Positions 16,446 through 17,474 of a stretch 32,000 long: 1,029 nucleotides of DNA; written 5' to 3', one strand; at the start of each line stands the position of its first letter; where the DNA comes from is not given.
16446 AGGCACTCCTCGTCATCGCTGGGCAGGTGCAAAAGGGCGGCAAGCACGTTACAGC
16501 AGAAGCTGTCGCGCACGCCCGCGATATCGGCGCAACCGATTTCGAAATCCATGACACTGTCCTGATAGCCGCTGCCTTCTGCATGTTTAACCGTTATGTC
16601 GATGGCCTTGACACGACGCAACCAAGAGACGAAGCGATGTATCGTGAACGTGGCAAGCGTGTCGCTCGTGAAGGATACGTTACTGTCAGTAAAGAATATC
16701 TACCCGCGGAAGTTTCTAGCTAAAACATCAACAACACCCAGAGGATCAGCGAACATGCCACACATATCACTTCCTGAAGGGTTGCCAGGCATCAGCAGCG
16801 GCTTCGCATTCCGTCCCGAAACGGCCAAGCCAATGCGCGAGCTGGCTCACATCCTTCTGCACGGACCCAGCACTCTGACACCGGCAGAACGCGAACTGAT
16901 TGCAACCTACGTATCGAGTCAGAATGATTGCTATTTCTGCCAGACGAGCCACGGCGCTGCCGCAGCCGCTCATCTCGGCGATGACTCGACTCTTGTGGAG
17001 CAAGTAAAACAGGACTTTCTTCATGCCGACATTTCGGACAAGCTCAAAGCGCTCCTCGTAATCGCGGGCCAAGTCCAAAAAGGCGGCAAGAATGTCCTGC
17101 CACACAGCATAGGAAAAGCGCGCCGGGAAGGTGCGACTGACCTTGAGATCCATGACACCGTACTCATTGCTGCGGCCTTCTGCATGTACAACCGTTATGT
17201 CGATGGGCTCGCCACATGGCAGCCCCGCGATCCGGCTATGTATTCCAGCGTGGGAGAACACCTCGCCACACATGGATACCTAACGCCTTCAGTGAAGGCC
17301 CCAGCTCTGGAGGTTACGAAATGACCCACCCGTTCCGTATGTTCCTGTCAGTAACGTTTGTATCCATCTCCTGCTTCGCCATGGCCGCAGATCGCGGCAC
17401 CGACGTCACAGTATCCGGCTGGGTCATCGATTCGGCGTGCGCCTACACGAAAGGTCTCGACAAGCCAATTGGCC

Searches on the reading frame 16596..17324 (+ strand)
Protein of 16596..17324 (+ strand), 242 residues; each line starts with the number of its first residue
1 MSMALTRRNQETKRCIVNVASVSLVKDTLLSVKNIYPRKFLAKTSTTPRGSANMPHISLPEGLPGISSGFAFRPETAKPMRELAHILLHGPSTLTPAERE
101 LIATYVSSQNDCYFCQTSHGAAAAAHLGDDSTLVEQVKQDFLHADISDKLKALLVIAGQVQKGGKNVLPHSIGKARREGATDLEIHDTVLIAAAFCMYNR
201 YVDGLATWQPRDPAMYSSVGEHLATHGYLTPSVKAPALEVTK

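Call 8: search_protein_families(library=pfam, proteins=[window:16596-17324:+], max_evalue=0.01)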
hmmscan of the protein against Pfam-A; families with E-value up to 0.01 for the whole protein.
window:16596-17324:+ (242 aa): 1 family
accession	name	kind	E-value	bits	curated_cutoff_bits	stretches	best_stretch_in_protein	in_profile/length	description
PF02627.25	CMD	-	3.7e-13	49.7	23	2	74-125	1-51/84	Carboxymuconolactone decarboxylase family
